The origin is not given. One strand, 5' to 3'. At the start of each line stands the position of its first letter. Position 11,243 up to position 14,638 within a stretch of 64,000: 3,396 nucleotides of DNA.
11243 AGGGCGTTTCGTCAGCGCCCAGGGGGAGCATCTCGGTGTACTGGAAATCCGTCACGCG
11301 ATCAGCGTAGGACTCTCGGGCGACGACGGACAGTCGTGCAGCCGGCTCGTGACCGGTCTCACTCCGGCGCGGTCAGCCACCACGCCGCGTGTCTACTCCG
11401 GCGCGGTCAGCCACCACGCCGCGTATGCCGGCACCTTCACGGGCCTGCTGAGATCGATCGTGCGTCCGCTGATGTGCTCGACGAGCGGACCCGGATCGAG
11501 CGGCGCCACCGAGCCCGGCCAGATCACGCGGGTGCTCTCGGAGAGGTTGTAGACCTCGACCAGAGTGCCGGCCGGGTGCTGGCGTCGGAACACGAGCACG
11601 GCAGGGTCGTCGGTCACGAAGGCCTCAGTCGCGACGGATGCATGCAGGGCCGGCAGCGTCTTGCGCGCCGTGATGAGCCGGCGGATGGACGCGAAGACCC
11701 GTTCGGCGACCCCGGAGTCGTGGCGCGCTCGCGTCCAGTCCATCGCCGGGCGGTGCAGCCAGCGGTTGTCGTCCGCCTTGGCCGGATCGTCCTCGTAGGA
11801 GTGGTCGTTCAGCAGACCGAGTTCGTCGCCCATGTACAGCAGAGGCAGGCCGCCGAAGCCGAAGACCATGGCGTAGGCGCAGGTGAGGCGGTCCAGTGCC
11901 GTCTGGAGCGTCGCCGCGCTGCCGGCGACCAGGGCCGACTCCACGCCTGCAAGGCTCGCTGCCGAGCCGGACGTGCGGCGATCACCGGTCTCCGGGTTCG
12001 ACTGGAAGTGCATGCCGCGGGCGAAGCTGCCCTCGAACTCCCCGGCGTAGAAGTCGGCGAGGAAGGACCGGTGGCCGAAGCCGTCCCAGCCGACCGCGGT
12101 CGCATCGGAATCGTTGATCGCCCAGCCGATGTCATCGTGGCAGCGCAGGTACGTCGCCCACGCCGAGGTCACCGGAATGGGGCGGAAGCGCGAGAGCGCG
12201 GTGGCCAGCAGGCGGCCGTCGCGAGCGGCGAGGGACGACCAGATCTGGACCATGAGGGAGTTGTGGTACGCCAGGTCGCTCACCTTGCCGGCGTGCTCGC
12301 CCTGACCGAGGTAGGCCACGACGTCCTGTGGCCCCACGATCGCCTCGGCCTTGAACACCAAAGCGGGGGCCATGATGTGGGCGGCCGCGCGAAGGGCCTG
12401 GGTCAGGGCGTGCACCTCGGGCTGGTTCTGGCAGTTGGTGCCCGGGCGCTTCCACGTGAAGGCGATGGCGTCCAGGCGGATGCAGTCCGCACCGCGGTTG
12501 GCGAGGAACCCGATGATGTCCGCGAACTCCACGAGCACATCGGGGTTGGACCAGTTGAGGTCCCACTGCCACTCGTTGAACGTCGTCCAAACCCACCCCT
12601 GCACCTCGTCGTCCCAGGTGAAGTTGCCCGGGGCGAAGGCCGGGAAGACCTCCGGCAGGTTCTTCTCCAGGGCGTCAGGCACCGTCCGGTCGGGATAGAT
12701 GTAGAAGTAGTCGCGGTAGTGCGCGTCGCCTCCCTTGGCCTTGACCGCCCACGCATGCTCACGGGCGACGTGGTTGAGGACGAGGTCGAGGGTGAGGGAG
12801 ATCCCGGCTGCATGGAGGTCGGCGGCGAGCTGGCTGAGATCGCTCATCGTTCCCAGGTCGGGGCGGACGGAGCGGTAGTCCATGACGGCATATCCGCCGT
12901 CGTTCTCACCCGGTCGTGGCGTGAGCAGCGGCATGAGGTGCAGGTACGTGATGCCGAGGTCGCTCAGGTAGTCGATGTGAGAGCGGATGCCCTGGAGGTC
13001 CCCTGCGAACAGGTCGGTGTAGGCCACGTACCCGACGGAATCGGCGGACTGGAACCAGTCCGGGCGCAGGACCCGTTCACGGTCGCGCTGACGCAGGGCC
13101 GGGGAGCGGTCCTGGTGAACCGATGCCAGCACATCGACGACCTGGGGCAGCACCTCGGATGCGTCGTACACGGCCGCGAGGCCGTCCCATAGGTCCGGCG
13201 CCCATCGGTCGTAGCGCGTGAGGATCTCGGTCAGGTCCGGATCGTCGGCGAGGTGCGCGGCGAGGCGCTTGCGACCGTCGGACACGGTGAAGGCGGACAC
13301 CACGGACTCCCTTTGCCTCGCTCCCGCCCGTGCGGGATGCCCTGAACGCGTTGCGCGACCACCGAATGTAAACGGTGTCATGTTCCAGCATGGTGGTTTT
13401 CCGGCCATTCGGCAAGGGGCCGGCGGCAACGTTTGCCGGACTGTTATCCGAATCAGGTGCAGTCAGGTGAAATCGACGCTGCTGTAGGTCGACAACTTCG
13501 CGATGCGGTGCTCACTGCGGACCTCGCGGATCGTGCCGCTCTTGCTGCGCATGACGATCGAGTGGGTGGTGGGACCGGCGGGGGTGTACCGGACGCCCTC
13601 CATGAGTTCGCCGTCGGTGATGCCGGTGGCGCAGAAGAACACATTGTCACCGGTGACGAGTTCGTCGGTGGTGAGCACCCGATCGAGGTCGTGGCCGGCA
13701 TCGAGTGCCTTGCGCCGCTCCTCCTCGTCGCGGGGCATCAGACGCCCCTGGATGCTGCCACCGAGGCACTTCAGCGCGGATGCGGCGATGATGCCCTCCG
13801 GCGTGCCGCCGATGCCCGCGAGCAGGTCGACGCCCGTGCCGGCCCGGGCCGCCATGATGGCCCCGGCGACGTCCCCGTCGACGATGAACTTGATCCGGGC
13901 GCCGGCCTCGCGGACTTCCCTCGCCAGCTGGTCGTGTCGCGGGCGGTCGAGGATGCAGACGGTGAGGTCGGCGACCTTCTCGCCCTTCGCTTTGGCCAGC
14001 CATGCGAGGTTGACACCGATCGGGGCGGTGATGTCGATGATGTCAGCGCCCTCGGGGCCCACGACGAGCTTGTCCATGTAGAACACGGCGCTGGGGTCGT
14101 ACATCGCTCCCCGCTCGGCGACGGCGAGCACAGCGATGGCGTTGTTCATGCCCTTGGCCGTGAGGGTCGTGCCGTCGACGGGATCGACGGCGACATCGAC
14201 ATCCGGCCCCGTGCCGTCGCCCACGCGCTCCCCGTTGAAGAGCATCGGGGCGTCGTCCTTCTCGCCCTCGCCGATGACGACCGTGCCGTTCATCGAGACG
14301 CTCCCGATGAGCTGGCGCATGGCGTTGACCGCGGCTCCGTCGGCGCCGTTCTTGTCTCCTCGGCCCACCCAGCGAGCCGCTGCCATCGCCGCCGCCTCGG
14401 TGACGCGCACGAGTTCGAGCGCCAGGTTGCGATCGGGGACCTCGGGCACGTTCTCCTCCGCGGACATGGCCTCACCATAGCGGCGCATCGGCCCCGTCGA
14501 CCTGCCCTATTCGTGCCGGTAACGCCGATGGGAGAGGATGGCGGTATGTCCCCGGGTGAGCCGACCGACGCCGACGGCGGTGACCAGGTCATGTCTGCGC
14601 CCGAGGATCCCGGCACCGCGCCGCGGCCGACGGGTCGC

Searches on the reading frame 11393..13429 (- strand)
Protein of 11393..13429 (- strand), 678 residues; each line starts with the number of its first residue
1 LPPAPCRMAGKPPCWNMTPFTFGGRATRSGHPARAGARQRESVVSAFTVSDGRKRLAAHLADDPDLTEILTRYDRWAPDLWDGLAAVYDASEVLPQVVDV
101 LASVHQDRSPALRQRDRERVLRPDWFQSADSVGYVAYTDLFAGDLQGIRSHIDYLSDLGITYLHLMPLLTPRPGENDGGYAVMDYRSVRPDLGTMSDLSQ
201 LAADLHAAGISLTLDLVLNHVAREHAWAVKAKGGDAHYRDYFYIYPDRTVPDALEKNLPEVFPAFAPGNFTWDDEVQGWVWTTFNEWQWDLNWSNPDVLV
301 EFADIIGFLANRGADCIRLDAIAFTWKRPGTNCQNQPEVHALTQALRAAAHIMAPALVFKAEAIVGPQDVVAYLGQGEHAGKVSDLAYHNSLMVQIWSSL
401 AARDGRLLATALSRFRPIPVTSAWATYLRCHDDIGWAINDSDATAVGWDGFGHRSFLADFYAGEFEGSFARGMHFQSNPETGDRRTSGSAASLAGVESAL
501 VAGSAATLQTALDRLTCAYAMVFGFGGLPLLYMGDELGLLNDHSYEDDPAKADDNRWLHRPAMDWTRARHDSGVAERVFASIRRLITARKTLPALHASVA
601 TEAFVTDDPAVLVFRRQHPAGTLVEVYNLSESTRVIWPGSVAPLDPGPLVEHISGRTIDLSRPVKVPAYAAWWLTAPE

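Call 16: search_protein_families(library=pfam, proteins=[window:11393-13429:-], max_evalue=0.001)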
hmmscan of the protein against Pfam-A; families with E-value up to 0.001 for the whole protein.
window:11393-13429:- (678 aa): 3 families
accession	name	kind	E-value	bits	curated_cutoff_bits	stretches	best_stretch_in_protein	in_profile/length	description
PF00128.31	Alpha-amylase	-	2.9e-44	152.5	22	1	123-381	4-259/446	Alpha amylase, catalytic domain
PF22582.2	Amylosucrase_C-like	-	9.8e-11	42.4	27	1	607-675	7-76/76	Amylosucrase, C-terminal domain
PF11941.14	DUF3459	-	3.5e-05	24.5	22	1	582-636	2-58/90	Domain of unknown function (DUF3459)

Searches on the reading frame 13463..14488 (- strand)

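Call 16: search_protein_families(library=pfam, proteins=[window:13463-14488:-], max_evalue=0.001)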
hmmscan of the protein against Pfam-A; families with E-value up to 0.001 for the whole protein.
window:13463-14488:- (341 aa): 1 family
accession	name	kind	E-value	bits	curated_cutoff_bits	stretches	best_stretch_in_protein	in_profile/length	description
PF03320.18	FBPase_glpX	-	2.3e-141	470.6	27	1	20-327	1-307/307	Bacterial fructose-1,6-bisphosphatase, glpX-encoded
